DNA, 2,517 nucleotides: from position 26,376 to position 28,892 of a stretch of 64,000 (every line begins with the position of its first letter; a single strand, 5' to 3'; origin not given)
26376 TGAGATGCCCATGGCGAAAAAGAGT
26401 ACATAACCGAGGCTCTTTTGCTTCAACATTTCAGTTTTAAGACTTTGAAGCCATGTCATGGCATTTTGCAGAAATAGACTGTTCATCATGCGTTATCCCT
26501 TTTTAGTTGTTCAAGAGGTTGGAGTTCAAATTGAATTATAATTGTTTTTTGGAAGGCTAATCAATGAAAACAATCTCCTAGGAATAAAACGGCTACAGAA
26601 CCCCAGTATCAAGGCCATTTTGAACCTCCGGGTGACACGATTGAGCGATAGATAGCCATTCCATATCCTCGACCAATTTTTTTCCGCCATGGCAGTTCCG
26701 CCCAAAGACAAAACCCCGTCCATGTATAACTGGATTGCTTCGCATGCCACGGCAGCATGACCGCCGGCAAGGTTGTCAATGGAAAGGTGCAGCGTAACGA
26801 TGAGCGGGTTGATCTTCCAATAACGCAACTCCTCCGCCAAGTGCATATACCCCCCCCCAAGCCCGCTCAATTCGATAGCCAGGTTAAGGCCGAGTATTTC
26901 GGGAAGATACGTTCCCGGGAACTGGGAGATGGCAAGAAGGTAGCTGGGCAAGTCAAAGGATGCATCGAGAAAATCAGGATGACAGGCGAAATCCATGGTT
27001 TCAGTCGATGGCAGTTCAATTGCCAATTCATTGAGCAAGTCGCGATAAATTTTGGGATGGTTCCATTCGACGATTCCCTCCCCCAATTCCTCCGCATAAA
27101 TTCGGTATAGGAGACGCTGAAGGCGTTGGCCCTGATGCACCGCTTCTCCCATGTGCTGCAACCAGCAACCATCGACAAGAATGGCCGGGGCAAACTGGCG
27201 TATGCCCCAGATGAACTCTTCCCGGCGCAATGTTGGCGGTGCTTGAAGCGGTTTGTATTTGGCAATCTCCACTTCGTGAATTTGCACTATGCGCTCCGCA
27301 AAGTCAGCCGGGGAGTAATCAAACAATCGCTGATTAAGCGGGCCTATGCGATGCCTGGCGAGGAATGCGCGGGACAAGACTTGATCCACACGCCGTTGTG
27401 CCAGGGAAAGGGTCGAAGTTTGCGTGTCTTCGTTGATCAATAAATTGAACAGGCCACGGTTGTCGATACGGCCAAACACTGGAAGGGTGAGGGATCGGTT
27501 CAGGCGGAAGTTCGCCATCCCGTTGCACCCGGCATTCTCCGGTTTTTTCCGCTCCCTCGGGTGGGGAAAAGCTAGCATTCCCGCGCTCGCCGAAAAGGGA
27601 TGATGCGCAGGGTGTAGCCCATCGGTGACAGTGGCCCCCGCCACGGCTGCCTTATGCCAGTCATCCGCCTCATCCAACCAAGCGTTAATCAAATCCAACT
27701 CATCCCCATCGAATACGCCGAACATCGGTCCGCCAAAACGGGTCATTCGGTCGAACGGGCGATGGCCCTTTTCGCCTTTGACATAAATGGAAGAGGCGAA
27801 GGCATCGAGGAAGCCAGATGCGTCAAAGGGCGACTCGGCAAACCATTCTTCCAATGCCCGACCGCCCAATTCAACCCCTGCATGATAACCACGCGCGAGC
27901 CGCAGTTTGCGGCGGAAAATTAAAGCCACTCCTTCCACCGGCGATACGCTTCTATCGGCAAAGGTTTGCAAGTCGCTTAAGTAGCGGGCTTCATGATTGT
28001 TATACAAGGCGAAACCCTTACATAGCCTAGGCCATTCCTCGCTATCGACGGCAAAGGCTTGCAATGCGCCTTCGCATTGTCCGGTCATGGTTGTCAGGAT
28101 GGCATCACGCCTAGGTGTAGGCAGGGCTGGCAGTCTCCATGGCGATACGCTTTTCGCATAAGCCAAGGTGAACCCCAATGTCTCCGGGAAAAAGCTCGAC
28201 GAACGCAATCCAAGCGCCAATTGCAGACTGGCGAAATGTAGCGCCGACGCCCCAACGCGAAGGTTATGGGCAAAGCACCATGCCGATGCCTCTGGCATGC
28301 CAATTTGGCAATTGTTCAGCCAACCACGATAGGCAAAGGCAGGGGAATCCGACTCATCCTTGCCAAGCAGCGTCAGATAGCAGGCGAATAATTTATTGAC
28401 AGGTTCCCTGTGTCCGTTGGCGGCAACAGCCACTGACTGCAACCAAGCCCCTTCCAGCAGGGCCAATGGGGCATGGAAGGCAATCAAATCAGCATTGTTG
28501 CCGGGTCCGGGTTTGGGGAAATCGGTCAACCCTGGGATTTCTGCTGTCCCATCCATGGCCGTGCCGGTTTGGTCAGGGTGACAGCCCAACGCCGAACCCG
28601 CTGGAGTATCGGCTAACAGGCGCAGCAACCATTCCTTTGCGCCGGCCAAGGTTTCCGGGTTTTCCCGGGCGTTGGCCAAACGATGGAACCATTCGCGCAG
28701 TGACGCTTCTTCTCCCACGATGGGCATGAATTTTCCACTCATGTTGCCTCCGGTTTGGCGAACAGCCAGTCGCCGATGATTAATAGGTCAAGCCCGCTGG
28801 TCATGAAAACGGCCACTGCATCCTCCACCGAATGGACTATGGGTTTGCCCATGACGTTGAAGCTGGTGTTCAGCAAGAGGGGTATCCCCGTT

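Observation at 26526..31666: Translationally coupled carbamoyltransferase and tandem HO-like di-iron protein, divergent from an AlkB-type hydroxylase: a candidate uncharacterised tailoring pathway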

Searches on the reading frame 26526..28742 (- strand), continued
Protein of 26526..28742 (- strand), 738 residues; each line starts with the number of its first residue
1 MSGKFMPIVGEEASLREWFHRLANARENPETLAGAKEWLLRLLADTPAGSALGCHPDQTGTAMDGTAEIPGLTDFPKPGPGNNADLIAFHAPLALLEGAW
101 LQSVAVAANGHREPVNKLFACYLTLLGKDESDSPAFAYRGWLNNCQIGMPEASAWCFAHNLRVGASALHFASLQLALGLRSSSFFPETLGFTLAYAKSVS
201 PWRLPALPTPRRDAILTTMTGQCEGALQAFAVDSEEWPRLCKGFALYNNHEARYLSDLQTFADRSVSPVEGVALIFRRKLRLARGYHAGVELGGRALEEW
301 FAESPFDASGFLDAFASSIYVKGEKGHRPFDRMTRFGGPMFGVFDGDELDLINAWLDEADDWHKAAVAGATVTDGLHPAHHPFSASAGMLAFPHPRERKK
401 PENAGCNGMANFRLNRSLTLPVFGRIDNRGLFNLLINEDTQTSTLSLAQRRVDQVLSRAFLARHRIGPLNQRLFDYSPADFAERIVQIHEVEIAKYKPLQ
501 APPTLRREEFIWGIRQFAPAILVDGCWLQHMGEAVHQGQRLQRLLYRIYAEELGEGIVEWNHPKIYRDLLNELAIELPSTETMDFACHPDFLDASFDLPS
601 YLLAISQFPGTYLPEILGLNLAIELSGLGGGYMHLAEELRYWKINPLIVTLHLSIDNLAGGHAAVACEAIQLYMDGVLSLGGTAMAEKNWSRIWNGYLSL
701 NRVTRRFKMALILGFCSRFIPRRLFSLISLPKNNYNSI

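Call 67: find_encoding_contigs(protein=P0047, flank=10000, max_places=2)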
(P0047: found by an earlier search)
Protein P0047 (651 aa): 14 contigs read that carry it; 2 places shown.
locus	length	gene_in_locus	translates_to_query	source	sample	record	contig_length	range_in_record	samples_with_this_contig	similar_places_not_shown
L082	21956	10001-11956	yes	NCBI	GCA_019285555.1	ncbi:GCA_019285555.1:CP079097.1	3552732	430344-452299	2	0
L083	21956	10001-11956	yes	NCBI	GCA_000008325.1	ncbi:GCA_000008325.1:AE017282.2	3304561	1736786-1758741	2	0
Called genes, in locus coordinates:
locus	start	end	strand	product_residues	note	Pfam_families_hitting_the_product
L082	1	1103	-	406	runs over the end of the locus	PF05816:TelA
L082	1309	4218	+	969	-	PF03477:ATP-cone, PF00317:Ribonuc_red_lgN, PF02867:Ribonuc_red_lgC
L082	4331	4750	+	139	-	-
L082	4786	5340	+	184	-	PF01292:Ni_hydr_CYTB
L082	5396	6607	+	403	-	PF00268:Ribonuc_red_sm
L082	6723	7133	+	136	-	PF04892:VanZ-LLP1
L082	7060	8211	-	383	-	PF00487:FA_desaturase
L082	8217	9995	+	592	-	PF02543:Carbam_trans_N, PF16861:Carbam_trans_C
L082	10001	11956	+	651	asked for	PF14518:Haem_oxygenas_2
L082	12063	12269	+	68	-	-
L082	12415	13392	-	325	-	PF13145:Rotamase_2, PF13616:Rotamase_3, PF00639:Rotamase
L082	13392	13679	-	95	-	PF01722:BolA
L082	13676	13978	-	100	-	PF03795:YCII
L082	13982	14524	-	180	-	PF04279:IspA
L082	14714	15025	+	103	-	PF06844:DUF1244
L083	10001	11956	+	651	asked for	PF14518:Haem_oxygenas_2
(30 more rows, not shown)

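Call 86: find_homologous_proteins(query=L018:9773-11959:+)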
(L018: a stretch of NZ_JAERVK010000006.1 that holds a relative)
Query L018:9773-11959:+ (729 aa): 81 proteins with E <= 0.001 among 8000 candidates.
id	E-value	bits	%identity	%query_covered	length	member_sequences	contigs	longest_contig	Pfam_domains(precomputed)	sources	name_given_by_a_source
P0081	0.0e+0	1691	100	100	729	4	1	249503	PF14518.12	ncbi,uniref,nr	ncbi:iron-containing redox enzyme family protein [Methylomicrobium sp. RS1]|uniref:iron-containing r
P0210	0.0e+0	1434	85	100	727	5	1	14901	PF14518.12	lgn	-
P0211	0.0e+0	1223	74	100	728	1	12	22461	PF14518.12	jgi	jgi:hypothetical protein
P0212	0.0e+0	1214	75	100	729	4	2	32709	PF14518.12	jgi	jgi:hypothetical protein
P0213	0.0e+0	1157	71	100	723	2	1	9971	PF14518.12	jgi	jgi:hypothetical protein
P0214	0.0e+0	1145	70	100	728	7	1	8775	PF14518.12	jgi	jgi:hypothetical protein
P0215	0.0e+0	1133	69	100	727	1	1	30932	PF14518.12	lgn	-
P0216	0.0e+0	1117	69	100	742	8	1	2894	PF14518.12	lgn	-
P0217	0.0e+0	1105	67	100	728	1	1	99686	PF14518.12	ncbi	ncbi:MAG: iron-containing redox enzyme family protein [Methylomicrobium sp.]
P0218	0.0e+0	1024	63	100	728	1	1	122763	PF14518.12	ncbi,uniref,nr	ncbi:iron-containing redox enzyme family protein [Methylomicrobium sp. Wu6]|uniref:iron-containing r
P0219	1.7e-287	974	61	100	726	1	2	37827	PF14518.12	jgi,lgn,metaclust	metaclust:\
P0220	1.4e-264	898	57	100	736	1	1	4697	PF14518.12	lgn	-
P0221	9.7e-253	859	57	98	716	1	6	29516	PF14518.12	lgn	-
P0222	7.3e-241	820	52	100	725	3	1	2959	PF14518.12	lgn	-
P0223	3.0e-230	785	65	72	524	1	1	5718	PF14518.12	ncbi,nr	ncbi:MAG: iron-containing redox enzyme family protein, partial [Methylococcaceae bacterium]|nr:iron-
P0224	1.0e-222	760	50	98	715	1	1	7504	PF14518.12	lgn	-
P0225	1.3e-219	749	50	96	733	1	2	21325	PF14518.12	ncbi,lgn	-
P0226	1.6e-216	739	49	98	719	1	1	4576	PF14518.12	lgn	-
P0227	1.3e-213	730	48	98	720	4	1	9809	PF14518.12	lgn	-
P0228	7.2e-212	724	48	97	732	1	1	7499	PF14518.12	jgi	jgi:hypothetical protein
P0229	6.5e-208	711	49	98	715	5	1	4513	PF14518.12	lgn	-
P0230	1.1e-206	707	48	98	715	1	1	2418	PF14518.12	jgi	jgi:hypothetical protein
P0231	1.2e-206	707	49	98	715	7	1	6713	PF14518.12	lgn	-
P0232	2.8e-201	689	48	98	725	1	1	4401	PF14518.12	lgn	-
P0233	3.1e-199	682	48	97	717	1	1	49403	PF14518.12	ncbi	ncbi:MAG: iron-containing redox enzyme family protein [Gammaproteobacteria bacterium]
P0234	9.9e-198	677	47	98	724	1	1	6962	PF14518.12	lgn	-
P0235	6.4e-197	674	46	97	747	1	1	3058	PF14518.12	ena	-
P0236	2.2e-196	673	47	98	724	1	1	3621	PF14518.12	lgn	-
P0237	6.8e-195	668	46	98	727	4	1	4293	PF14518.12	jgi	jgi:hypothetical protein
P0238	4.8e-193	662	46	98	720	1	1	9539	PF14518.12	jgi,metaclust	metaclust:\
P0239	2.0e-192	659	46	98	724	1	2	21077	PF14518.12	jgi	-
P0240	4.0e-192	659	47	96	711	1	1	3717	PF14518.12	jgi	jgi:hypothetical protein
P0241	2.2e-191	656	46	97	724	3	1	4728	PF14518.12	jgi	jgi:hypothetical protein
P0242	1.6e-190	653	46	96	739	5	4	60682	PF14518.12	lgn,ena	-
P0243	2.4e-187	643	45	96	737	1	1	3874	PF14518.12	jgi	jgi:hypothetical protein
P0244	1.3e-185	637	44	96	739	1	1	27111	PF14518.12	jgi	jgi:Iron-containing redox enzyme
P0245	1.5e-185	637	44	96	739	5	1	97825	PF14518.12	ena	-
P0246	3.9e-182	625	44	96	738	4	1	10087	PF14518.12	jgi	jgi:hypothetical protein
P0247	7.6e-181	621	44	98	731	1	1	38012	PF14518.12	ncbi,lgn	ncbi:MAG: iron-containing redox enzyme family protein [Methylococcales bacterium]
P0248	6.9e-180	618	44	99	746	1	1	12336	PF14518.12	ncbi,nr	ncbi:MAG: iron-containing redox enzyme family protein [Methylococcaceae bacterium]|nr:iron-containin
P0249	1.5e-178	614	44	95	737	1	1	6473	PF14518.12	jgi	jgi:Iron-containing redox enzyme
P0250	3.7e-178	612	44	98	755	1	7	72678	PF14518.12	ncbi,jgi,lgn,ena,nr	ncbi:MAG: iron-containing redox enzyme family protein [Gammaproteobacteria bacterium]|nr:iron-contai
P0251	5.5e-178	612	43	96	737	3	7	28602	PF14518.12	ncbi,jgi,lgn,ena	-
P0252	5.5e-178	612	43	96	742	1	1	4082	PF14518.12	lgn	-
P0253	4.1e-176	606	42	98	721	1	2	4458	PF14518.12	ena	-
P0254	8.4e-176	605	44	97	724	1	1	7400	PF14518.12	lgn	-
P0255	1.2e-175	604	42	97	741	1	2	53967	PF14518.12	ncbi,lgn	-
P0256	3.7e-175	602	43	96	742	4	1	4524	PF14518.12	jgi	jgi:Iron-containing redox enzyme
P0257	8.6e-175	601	43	97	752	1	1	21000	PF14518.12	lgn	-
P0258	9.4e-175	601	42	96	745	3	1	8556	PF14518.12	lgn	-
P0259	4.8e-171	589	44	93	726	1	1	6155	PF14518.12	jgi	jgi:hypothetical protein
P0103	9.5e-171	588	42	98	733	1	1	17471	PF14518.12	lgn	-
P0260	1.0e-170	588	47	84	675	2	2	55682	PF14518.12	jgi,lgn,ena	-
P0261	1.3e-169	584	43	96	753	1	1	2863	PF14518.12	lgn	-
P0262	3.4e-169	583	43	93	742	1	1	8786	PF14518.12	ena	-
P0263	1.4e-168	581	42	97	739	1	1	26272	PF14518.12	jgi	jgi:hypothetical protein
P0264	1.5e-166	574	43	94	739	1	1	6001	PF14518.12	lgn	-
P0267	2.3e-164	567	45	93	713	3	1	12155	PF14518.12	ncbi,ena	-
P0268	4.7e-164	566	41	95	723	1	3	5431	PF14518.12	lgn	-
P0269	9.0e-164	565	41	93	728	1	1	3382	PF14518.12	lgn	-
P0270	1.6e-163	564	42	94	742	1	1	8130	PF14518.12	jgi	jgi:hypothetical protein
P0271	7.2e-161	555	43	95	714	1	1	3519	PF14518.12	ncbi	-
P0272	1.2e-159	551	41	97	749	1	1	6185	PF14518.12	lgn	-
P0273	3.8e-159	549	38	98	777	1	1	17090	PF14518.12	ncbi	-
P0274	1.4e-158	548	43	91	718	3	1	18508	PF14518.12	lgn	-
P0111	1.4e-156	541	42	96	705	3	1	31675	PF14518.12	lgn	-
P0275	5.6e-156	539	39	94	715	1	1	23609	PF14518.12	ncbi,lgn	-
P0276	4.0e-154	533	42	86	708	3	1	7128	PF14518.12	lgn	-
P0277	9.5e-154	532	44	93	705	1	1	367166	PF14518.12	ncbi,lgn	ncbi:hypothetical protein JCM14076_25330 [Methylosoma difficile]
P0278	4.1e-153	530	44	93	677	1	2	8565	PF14518.12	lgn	-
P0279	3.1e-151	523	38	98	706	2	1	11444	PF14518.12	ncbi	-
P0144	1.9e-144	501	43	77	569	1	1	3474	PF14518.12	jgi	jgi:hypothetical protein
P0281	1.5e-120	422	33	87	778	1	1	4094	PF14518.12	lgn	-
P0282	1.2e-115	406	34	91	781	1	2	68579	PF14518.12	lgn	-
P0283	4.6e-109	384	33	93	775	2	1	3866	PF14518.12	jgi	jgi:hypothetical protein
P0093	1.5e-104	369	33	93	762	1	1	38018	PF14518.12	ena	-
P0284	1.3e-67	247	31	81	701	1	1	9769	PF14518.12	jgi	jgi:hypothetical protein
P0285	4.9e-36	143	30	57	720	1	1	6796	PF14518.12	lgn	-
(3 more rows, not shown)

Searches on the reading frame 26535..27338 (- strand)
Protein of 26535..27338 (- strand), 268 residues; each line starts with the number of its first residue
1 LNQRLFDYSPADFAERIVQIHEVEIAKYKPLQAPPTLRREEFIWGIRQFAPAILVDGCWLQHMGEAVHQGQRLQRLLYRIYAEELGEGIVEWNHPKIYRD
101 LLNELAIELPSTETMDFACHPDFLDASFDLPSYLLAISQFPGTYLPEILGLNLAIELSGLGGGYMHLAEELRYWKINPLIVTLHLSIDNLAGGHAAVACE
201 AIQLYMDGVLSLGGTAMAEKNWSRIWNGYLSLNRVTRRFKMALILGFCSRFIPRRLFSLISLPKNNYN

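Call 77: search_solved_structures(query=A2, max_evalue=10, show_alignments=5)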
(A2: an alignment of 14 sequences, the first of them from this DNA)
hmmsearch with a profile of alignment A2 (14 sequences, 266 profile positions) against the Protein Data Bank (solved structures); distinct sequences matched with E-value up to 10: 5.
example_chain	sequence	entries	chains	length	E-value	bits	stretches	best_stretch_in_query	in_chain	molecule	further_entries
9pfw_A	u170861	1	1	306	0.06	15.9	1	77-110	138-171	Iron-containing redox enzyme family protein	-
9pfx_A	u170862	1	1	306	0.24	14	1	77-107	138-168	PbrRohS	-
7lv8_C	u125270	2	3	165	0.76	12.3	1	190-236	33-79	Histone doublet Beta-Alpha (Alpha)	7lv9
9sw2_D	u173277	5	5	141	1.3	11.6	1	46-97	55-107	F420-non-reducing hydrogenase iron-sulfur subunit D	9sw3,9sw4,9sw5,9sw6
8xiq_A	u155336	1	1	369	2.1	10.9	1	148-212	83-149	Somatostatin receptor type 3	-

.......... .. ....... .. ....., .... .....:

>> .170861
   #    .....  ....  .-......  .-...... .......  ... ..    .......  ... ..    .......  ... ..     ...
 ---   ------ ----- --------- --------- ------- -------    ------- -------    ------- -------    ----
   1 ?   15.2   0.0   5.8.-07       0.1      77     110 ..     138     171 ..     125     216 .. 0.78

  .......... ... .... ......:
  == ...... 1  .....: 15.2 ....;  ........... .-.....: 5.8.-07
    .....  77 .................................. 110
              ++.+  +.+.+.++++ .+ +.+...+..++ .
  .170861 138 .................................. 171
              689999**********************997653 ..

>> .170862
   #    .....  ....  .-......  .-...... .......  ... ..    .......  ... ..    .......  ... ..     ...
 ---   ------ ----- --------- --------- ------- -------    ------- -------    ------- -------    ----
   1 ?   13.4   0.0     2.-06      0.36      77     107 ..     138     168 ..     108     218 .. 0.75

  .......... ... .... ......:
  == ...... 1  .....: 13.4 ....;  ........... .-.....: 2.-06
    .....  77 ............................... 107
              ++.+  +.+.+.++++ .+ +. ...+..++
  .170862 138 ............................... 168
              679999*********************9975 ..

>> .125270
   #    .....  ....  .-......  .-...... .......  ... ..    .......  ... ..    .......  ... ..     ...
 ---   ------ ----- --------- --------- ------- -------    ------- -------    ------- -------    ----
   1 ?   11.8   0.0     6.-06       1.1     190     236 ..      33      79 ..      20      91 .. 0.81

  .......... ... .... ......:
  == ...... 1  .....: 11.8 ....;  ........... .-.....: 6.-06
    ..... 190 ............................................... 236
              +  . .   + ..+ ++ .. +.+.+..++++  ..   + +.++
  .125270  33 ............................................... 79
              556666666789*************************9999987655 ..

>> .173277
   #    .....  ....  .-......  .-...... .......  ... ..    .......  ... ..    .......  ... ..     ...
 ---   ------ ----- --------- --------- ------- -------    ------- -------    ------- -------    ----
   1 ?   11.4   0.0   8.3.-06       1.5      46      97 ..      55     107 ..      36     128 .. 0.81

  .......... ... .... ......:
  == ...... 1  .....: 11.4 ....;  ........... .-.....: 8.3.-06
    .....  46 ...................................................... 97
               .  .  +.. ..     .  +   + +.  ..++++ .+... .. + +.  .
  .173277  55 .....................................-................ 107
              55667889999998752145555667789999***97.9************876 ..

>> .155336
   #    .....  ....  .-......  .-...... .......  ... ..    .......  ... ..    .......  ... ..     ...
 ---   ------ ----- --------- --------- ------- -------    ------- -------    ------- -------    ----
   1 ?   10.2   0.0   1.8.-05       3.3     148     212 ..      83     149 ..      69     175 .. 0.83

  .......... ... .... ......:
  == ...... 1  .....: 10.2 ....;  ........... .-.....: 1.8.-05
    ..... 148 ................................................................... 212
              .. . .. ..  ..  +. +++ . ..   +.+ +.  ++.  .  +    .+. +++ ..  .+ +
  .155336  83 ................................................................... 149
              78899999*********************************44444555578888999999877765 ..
